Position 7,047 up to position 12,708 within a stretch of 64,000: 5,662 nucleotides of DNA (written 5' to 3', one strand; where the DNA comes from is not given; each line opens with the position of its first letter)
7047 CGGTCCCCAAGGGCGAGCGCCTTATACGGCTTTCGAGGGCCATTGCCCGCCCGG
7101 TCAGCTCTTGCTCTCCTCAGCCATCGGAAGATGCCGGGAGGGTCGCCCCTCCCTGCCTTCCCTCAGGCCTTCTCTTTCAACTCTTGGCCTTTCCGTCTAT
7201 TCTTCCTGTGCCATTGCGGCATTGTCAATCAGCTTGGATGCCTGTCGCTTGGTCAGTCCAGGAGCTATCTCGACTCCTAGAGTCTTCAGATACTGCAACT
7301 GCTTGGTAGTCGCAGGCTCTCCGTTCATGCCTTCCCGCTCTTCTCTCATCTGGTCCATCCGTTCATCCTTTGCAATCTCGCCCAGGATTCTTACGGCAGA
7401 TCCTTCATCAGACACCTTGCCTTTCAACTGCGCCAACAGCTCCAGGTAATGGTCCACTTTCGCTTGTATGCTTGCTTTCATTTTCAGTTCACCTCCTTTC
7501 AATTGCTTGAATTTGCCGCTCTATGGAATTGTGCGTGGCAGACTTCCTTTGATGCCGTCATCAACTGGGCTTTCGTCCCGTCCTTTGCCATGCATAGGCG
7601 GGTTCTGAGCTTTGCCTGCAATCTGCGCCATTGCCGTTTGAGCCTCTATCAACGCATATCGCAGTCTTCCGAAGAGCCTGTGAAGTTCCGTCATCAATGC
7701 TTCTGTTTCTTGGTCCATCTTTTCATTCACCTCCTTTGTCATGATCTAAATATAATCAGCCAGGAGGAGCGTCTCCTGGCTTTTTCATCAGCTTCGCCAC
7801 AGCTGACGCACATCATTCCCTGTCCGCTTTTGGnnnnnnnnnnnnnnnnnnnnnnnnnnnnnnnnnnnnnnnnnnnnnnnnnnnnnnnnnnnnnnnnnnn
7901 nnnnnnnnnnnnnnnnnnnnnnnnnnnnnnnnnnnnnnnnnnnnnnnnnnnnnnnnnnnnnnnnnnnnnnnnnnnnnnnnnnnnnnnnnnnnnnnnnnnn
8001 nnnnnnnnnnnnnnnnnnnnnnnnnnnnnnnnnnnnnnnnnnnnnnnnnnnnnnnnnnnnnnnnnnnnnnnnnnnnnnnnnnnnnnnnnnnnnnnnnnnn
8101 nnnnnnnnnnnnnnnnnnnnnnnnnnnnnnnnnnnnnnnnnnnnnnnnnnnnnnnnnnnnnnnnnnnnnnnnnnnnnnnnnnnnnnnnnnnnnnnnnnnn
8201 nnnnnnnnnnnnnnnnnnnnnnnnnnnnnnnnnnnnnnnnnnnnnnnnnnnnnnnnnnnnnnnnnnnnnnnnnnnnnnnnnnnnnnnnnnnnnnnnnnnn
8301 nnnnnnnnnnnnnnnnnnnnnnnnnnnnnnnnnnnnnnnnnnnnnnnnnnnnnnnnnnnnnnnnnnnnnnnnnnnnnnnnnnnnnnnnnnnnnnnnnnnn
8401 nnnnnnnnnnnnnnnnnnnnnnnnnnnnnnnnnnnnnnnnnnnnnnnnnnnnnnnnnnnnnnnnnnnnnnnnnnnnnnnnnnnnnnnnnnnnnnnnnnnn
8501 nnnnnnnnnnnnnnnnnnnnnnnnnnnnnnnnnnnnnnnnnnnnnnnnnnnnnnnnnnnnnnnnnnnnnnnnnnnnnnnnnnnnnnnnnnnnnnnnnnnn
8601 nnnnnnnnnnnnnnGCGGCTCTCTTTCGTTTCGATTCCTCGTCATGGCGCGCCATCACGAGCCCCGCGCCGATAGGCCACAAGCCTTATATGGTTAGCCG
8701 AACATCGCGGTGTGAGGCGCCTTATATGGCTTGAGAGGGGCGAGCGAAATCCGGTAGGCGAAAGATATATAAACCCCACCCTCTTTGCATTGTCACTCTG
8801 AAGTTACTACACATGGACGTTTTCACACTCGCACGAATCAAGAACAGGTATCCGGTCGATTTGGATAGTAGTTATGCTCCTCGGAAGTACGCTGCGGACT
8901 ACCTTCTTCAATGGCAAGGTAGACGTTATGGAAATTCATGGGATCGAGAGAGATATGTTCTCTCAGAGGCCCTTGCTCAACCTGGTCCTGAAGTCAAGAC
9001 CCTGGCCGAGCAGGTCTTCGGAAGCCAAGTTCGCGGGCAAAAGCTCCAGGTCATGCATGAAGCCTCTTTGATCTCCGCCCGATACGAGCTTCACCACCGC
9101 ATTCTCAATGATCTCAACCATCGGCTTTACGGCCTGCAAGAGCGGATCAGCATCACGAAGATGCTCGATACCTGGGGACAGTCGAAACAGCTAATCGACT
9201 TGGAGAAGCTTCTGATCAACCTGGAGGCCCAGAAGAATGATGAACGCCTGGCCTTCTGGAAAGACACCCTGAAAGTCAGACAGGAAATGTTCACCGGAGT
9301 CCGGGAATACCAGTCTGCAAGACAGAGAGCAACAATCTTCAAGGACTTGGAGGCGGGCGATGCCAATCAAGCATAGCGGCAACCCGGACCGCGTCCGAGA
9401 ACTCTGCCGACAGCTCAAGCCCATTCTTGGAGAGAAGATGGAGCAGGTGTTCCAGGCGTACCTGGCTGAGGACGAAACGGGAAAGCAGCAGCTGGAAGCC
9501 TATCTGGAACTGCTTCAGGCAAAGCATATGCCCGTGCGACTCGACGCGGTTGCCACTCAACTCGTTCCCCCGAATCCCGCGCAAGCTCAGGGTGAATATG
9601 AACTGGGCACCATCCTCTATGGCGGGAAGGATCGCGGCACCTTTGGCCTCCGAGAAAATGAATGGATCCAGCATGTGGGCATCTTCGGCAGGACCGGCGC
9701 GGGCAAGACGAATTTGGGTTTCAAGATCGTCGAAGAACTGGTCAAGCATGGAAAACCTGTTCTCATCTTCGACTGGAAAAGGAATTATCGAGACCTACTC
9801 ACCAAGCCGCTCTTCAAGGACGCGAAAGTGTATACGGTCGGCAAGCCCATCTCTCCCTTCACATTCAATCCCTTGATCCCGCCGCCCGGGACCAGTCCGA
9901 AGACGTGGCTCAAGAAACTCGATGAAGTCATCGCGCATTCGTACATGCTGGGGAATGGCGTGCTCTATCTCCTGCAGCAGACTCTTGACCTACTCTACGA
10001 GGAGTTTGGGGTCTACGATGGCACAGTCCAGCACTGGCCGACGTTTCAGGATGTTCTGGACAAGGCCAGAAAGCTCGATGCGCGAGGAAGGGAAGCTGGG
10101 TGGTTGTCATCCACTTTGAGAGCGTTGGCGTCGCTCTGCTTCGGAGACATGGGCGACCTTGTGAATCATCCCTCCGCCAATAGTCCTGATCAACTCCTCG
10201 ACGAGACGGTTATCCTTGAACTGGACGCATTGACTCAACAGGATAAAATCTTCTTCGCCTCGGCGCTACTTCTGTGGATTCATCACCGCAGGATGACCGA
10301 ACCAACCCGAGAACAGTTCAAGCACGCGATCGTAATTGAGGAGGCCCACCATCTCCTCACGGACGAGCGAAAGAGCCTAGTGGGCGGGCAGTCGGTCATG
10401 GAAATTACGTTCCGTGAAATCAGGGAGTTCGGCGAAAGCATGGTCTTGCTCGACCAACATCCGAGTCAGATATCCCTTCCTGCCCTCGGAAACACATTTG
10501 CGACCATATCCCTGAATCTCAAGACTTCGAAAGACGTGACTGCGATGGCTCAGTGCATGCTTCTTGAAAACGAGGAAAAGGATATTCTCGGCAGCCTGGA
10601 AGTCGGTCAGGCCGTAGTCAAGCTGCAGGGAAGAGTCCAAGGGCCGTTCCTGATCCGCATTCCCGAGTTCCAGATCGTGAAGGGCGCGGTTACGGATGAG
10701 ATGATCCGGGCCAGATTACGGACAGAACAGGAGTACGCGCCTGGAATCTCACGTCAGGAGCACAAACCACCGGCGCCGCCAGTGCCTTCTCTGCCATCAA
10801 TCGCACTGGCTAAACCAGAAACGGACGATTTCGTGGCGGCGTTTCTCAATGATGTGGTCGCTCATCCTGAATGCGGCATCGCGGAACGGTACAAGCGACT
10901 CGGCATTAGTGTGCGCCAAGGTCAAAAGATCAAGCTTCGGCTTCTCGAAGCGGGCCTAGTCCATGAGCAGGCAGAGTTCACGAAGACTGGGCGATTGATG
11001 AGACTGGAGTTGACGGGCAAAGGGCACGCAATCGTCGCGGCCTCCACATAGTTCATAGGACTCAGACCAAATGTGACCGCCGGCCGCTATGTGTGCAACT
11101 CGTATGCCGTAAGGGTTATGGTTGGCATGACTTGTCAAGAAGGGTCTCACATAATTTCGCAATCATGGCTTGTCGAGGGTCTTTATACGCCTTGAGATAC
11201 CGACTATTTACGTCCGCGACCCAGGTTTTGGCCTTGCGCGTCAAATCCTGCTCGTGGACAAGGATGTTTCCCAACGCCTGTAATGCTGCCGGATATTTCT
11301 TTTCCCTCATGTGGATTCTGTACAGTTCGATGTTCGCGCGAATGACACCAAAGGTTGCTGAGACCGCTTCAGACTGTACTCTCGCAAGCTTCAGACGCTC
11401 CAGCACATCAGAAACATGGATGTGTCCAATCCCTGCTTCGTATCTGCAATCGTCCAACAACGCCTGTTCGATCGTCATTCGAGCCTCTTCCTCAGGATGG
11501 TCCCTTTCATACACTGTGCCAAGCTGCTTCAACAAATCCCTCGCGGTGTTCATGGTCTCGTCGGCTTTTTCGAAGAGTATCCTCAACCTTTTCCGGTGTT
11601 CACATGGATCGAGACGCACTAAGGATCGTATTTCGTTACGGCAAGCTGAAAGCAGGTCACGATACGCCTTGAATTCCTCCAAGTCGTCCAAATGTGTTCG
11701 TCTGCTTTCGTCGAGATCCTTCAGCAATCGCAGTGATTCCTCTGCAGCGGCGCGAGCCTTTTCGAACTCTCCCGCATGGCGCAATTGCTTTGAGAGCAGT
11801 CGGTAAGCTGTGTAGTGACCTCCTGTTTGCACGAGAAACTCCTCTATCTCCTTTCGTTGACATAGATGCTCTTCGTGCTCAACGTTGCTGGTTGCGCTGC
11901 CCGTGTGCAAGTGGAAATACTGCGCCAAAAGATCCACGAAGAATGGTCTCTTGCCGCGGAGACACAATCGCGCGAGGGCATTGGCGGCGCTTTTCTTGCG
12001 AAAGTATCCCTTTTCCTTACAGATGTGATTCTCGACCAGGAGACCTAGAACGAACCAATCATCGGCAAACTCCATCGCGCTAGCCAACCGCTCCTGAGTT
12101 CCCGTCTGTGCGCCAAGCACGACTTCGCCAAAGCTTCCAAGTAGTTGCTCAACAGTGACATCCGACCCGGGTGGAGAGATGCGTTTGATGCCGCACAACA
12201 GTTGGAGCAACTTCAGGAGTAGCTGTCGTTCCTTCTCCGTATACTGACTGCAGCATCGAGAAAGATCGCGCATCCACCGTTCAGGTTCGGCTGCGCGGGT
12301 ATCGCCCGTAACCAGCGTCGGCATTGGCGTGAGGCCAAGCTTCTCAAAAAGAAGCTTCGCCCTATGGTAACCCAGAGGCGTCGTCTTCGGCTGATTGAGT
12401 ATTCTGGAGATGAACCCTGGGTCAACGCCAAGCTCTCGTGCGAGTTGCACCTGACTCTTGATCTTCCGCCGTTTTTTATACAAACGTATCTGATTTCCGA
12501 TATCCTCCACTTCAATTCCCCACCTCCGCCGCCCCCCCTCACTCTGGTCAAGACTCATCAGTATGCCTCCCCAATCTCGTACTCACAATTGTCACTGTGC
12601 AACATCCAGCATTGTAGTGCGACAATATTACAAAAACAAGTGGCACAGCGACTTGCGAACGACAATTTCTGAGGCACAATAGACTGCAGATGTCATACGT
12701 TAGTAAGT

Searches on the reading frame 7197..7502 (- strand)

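Call 81: search_protein_families(library=pfam, proteins=[window:7197-7502:-], max_evalue=0.01)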
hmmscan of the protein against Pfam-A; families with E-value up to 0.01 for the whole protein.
window:7197-7502:- (101 aa): 1 family
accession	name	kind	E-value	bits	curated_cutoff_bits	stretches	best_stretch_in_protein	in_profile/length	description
PF11272.13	DUF3072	-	9.5e-05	22.6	27.5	1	62-94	13-49/56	Protein of unknown function (DUF3072)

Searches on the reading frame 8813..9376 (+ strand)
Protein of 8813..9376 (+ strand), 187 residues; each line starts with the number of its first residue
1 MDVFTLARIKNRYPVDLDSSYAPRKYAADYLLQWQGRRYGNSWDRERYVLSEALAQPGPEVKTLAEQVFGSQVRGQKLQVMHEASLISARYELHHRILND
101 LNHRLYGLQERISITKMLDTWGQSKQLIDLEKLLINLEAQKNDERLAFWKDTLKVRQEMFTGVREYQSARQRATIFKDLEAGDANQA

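Call 4: search_protein_families(library=pfam, proteins=[window:8813-9376:+], max_evalue=1)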
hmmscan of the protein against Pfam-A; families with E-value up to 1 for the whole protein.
window:8813-9376:+ (187 aa): 1 family
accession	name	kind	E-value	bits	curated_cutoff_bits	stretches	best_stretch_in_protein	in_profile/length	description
PF21539.2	Med15_C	-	0.029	15.2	23.9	1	92-124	75-107/110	ARC105/Med15 mediator subunit C-terminal domain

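Call 13: search_protein_families(library=padloc, proteins=[window:8813-9376:+], max_evalue=0.1)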
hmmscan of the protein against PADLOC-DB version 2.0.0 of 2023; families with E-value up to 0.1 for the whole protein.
window:8813-9376:+ (187 aa): 0 families

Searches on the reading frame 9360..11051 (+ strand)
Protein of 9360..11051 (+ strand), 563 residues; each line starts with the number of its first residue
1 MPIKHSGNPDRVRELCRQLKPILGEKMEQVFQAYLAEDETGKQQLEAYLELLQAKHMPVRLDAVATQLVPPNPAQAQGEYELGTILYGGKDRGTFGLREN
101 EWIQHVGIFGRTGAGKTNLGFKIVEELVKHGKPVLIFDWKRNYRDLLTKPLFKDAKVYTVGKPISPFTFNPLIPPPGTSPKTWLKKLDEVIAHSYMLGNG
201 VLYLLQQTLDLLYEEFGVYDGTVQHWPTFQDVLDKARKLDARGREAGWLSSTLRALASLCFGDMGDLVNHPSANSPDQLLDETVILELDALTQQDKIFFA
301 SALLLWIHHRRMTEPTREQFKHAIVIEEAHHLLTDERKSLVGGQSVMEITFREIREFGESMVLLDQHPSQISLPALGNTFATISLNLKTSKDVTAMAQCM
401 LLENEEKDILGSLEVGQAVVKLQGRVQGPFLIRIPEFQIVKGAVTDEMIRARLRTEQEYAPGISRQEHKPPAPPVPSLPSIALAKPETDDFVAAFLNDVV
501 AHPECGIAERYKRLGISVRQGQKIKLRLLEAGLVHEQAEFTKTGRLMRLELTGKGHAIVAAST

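Call 4: search_protein_families(library=pfam, proteins=[window:9360-11051:+], max_evalue=1)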
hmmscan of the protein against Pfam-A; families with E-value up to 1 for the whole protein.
window:9360-11051:+ (563 aa): 8 families
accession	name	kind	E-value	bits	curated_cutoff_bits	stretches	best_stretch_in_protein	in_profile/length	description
PF01935.23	DUF87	-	1.2e-12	48.8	23.2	1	82-166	3-84/220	Helicase HerA, central domain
PF05872.18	HerA_C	-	0.0003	20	22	1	285-422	220-363/502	Helicase HerA-like C-terminal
PF04851.21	ResIII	-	0.00041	20.8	22.5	1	106-136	26-58/164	Type III restriction enzyme, res subunit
PF13401.12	AAA_22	-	0.0025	18.6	27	0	271-338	42-97/130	AAA domain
PF10412.15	TrwB_AAD_bind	-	0.0034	16.8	20.5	1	100-143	12-55/387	Type IV secretion-system coupling protein DNA-binding domain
PF19044.6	P-loop_TraG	-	0.021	13.9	25.8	0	108-172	34-94/413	TraG P-loop domain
PF03796.21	DnaB_C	-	0.066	13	27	1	108-157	24-74/255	DnaB-like helicase C terminal domain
PF05707.18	Zot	-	0.083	12.8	20.3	1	320-372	80-132/197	Zonular occludens toxin (Zot)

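Call 13: search_protein_families(library=padloc, proteins=[window:9360-11051:+], max_evalue=0.1)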
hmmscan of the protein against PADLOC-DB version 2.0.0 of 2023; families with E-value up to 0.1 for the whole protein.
window:9360-11051:+ (563 aa): 17 families
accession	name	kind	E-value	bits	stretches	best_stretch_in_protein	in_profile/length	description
PDLC02185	HerA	-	1.1e-11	42.2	2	285-433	410-560/585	-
PDLC04105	HerA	-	4.5e-11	40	2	319-420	417-522/576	-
PDLC04100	HerA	-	1.6e-10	38.3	2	285-418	404-540/580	-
PDLC04140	mad8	-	6.6e-10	37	1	104-424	28-290/314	mads_8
PDLC02685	DndH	-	7.4e-09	31.9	1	105-366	1336-1599/1678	DndH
PDLC02684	DndH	-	3.1e-08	29.6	1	104-367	1368-1637/1715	DndH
PDLC04097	HerA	-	2.4e-07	27.8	2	309-442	462-600/618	-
PDLC04106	HerA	-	1.2e-06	25.3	1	308-420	498-615/667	-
PDLC04102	HerA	-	6.2e-05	19.5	1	295-373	478-558/654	-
PDLC01055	HerA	-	7.7e-05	19.7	1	104-149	158-205/532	Type III coevolved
PDLC04104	HerA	-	0.00058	16.7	1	322-420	221-323/379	-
PDLC04103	HerA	-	0.0024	14.3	1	104-150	173-219/579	-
PDLC02188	HerA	-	0.0047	13.8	1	320-420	427-529/578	-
PDLC04098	HerA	-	0.0071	12.9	1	314-376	521-588/686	-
PDLC02682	DndH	-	0.012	10.8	1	106-237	1340-1483/1686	DndH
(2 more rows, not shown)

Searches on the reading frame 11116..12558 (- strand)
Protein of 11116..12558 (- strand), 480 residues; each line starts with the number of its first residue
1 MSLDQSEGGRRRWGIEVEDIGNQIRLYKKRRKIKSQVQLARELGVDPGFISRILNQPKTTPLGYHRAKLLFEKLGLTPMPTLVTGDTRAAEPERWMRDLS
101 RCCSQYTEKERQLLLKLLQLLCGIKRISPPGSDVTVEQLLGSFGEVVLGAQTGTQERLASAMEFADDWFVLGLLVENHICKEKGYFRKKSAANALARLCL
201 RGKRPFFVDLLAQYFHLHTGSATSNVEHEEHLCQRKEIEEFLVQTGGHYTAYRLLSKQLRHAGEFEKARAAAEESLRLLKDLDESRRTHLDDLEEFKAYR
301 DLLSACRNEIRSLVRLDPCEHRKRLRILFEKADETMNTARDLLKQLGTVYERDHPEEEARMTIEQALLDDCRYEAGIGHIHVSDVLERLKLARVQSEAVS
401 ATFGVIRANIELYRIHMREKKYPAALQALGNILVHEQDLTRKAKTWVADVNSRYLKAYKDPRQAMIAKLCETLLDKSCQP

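Call 4: search_protein_families(library=pfam, proteins=[window:11116-12558:-], max_evalue=1)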
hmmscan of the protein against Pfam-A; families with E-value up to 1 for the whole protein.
window:11116-12558:- (480 aa): 7 families
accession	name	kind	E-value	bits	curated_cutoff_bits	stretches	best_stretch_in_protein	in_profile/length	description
PF01381.28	HTH_3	-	2.4e-05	24.7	23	1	29-77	6-51/55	Helix-turn-helix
PF12844.13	HTH_19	-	0.00096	19.5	30.2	1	21-78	1-55/64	Helix-turn-helix domain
PF13560.12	HTH_31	-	0.001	19.8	27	1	20-55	2-36/64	Helix-turn-helix domain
PF07719.23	TPR_2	-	0.0054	17.2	27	1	251-280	3-32/34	Tetratricopeptide repeat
PF19966.4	VMAP-M4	-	0.097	13.5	27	1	250-297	20-67/107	vWA-MoxR associated protein middle region (VMAP-M) 4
PF12802.13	MarR_2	-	0.21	12.2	27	0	34-55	21-42/61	MarR family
PF13424.12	TPR_12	-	0.37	11.5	30.1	1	250-280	46-76/77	Tetratricopeptide repeat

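Call 13: search_protein_families(library=padloc, proteins=[window:11116-12558:-], max_evalue=0.1)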
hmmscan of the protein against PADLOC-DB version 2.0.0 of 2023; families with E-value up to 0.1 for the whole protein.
window:11116-12558:- (480 aa): 0 families
